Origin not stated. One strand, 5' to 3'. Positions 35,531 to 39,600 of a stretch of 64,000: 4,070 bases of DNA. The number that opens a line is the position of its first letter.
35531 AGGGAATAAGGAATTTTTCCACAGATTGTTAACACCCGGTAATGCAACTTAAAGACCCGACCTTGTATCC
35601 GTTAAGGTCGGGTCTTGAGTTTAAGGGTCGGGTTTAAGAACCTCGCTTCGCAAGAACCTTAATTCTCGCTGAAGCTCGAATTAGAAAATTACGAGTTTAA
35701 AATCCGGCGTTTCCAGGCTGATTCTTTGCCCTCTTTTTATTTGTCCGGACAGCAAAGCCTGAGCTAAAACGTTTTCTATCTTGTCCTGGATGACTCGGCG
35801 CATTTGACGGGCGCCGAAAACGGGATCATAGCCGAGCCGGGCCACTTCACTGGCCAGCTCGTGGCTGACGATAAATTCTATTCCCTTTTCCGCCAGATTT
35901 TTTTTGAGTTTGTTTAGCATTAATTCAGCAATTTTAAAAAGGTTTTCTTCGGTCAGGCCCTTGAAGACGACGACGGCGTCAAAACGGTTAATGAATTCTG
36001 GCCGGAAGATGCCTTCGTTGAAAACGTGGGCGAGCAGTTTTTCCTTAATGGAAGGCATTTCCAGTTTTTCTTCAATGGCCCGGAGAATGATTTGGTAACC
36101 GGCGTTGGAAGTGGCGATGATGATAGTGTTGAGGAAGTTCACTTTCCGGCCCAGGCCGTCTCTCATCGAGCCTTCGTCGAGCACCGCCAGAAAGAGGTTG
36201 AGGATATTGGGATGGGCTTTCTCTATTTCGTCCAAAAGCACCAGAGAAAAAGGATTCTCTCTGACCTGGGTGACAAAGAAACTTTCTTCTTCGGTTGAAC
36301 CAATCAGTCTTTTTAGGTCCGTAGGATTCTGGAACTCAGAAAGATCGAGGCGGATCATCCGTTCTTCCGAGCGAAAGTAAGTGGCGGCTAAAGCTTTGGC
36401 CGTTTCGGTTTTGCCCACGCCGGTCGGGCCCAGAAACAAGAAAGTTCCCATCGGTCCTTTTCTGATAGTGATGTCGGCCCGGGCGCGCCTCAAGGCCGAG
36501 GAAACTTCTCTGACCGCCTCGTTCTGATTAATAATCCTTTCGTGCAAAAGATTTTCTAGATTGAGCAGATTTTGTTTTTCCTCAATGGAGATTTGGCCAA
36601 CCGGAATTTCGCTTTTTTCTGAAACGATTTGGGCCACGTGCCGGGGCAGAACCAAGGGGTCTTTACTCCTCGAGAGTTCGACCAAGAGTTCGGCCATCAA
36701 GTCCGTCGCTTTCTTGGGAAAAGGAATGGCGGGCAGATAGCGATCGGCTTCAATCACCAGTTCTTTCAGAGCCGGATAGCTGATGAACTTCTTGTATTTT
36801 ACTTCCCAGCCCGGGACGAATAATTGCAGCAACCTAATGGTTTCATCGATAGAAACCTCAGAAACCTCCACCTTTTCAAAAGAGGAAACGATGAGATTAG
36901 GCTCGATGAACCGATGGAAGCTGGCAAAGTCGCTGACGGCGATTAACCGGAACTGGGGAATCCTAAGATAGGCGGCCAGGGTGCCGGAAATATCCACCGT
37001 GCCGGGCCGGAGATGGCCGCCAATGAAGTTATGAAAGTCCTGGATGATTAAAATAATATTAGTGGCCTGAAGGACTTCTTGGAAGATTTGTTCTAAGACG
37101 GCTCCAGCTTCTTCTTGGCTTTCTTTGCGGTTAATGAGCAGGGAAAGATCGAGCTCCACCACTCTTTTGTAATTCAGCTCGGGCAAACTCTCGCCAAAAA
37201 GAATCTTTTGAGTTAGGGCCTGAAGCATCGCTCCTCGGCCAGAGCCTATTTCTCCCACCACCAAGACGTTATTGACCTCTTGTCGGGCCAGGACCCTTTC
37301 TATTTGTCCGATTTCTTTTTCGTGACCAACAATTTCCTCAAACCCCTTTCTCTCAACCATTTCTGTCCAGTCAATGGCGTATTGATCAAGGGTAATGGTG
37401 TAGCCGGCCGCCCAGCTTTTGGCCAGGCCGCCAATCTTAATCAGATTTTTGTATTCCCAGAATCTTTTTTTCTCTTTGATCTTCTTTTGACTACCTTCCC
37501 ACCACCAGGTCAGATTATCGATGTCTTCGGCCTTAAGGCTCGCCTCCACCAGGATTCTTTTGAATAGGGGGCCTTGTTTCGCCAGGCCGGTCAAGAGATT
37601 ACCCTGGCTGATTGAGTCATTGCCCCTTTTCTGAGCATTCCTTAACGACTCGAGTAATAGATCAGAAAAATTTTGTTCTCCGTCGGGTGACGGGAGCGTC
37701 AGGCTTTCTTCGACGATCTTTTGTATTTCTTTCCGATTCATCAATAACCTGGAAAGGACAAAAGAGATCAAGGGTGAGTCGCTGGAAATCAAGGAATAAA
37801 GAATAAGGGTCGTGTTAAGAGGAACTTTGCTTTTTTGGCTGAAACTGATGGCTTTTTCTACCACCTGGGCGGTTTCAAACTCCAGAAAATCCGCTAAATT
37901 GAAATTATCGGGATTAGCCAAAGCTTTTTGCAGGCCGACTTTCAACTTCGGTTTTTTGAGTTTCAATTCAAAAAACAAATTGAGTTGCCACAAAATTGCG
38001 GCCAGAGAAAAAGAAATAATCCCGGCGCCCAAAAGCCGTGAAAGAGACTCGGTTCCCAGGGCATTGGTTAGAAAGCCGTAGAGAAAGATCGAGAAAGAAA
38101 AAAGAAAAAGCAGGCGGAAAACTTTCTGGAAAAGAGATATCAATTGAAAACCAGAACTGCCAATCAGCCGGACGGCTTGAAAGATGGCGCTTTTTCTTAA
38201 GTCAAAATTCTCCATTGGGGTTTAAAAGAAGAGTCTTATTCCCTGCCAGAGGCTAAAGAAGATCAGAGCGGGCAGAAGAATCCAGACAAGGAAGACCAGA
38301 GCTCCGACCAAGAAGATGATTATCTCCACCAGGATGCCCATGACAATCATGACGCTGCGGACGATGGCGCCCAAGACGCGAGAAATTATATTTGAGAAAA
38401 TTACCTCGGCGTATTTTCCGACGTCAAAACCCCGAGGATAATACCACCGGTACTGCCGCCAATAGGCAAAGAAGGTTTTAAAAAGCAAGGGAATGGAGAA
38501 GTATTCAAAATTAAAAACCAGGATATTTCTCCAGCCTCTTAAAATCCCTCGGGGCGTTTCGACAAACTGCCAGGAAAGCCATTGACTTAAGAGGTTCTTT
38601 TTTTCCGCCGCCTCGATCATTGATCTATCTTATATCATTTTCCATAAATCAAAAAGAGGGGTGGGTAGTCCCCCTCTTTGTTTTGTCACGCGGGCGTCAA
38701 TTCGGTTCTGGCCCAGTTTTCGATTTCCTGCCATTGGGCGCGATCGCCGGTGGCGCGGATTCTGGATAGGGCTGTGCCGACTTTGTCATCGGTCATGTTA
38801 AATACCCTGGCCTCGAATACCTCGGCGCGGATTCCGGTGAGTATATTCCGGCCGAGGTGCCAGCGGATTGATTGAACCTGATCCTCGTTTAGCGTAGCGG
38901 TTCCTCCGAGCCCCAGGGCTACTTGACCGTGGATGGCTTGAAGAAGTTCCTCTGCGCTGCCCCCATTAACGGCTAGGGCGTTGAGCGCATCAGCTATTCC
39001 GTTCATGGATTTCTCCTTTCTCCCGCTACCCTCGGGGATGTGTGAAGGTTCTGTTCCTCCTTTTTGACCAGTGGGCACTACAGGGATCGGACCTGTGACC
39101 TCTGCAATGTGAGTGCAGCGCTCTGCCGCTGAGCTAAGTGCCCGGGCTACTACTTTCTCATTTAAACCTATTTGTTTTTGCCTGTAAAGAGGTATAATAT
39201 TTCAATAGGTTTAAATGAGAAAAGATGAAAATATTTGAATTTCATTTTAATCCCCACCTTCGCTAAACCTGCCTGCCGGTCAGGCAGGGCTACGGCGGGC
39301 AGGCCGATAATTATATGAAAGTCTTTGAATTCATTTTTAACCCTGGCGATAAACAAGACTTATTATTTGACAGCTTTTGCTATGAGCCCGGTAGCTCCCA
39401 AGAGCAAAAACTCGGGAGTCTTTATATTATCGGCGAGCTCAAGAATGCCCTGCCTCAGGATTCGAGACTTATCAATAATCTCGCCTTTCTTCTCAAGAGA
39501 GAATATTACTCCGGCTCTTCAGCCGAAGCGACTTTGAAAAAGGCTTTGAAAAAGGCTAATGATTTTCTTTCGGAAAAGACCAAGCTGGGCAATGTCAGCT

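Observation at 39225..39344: A 60-nt GC-rich palindromic element flanked by a 30-nt duplication of a gene's start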

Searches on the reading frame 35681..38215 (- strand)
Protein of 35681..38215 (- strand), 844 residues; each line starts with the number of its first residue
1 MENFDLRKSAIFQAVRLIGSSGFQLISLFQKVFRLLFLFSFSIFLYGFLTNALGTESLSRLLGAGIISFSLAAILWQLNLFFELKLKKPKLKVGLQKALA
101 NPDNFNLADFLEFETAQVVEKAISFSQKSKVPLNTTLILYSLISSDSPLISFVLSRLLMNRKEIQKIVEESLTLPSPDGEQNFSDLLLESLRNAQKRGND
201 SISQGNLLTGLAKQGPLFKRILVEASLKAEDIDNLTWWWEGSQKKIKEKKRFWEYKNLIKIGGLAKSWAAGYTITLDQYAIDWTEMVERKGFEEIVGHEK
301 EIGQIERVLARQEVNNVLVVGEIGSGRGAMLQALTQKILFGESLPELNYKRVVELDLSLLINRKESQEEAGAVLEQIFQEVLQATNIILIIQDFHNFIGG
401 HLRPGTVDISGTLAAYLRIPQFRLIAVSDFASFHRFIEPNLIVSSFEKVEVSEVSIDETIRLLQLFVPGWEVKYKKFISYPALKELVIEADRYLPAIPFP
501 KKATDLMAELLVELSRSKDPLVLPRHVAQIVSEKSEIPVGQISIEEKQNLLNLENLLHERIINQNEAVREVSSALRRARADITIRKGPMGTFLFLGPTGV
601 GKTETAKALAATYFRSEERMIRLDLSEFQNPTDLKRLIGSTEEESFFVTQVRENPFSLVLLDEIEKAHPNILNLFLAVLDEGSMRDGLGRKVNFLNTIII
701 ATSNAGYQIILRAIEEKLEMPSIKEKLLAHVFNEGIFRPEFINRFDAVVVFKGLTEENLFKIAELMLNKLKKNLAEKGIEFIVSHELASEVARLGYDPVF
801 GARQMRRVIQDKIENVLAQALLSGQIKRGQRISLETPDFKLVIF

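Call 87: find_encoding_contigs(protein=window:35681-38215:-, flank=2000, max_places=6)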
Protein window:35681-38215:- (844 aa): 1 contig read that carries it; 1 place shown.
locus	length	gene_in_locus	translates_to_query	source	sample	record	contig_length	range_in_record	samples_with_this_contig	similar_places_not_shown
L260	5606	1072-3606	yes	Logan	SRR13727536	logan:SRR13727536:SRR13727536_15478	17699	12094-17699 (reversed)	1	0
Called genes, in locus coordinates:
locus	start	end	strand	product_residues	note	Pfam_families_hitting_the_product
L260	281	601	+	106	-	-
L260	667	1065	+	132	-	-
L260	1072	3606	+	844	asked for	PF05673:DUF815 (faint), PF00158:Sigma54_activat (faint), PF00004:AAA, PF07724:AAA_2, PF07728:AAA_5, PF10431:ClpB_D2-small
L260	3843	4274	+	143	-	PF02381:MraZ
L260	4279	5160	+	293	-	PF01795:Methyltransf_5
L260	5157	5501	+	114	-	-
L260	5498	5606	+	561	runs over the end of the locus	PF03717:PBP_dimer, PF00905:Transpeptidase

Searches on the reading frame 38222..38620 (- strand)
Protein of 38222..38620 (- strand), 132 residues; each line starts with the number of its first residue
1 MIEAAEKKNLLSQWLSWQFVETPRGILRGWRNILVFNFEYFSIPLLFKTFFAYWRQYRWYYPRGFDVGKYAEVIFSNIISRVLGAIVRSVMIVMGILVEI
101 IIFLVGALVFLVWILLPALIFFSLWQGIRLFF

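Call 86: find_encoding_contigs(protein=window:38222-38620:-, flank=2000, max_places=6)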
Protein window:38222-38620:- (132 aa): no gene with exactly this product is on record in the collection.

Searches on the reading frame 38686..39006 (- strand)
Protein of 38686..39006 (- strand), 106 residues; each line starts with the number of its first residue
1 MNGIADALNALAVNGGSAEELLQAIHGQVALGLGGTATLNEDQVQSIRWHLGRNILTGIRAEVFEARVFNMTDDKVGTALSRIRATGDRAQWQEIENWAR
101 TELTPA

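Call 85: find_encoding_contigs(protein=window:38686-39006:-, flank=1500, max_places=6)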
Protein window:38686-39006:- (106 aa): no gene with exactly this product is on record in the collection.

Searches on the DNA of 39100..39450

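Call 30: search_rna_families(source=window, start=39100, end=39450, threshold=evalue, max_evalue=10)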
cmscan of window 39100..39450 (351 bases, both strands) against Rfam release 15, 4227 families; matches with E-value up to 10: 11.
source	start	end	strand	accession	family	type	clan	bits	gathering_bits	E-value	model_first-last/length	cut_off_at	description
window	39100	39143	-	RF00005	tRNA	Gene; tRNA;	CL00001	30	29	0.00017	1-44/71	3'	tRNA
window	39214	39246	+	RF00353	snoR31_Z110_Z27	Gene; snRNA; snoRNA; CD-box;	-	18.3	45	7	1-97/97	no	Small nucleolar RNA snoR31/Z110/Z27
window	39194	39367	+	RF01266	snR45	Gene; snRNA; snoRNA; CD-box;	-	18.3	80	9.1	1-180/180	no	Small nucleolar RNA snR45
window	39146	39231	+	RF00648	MIR396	Gene; miRNA;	-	17.5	80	0.65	1-118/118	no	MIR396 microRNA precursor family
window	39149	39226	+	RF04095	MIR9746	Gene; miRNA;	-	17.4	79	1.1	1-110/110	no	MIR9746 microRNA precursor family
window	39144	39232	-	RF00705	mir-202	Gene; miRNA;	-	17.3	51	0.26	1-76/76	no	mir-202 microRNA precursor family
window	39333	39410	-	RF01042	mir-891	Gene; miRNA;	-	17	90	1.3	1-79/79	no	mir-891 microRNA precursor family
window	39154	39223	+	RF00705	mir-202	Gene; miRNA;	-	14.2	51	2.1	10-68/76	no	mir-202 microRNA precursor family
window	39151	39225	-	RF03641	mir-991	Gene; miRNA;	-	14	100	8.1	12-77/88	no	mir-991 microRNA precursor family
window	39193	39296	+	RF00437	HLE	Cis-reg;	-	13.6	60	3.3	1-130/130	no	Hairy RNA localisation element (HLE)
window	39323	39401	-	RF00622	CPEB3_ribozyme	Gene; ribozyme;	-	10.7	35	6.9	1-78/78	no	Mammalian CPEB3 ribozyme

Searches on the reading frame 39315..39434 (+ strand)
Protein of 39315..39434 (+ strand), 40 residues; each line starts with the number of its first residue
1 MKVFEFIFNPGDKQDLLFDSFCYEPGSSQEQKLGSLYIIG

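Call 64: find_homologous_proteins(query=window:39315-39434:+, max_evalue=1)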
Query seq(40 aa): no candidate shares three 5-residue words with the query. No homologue found.
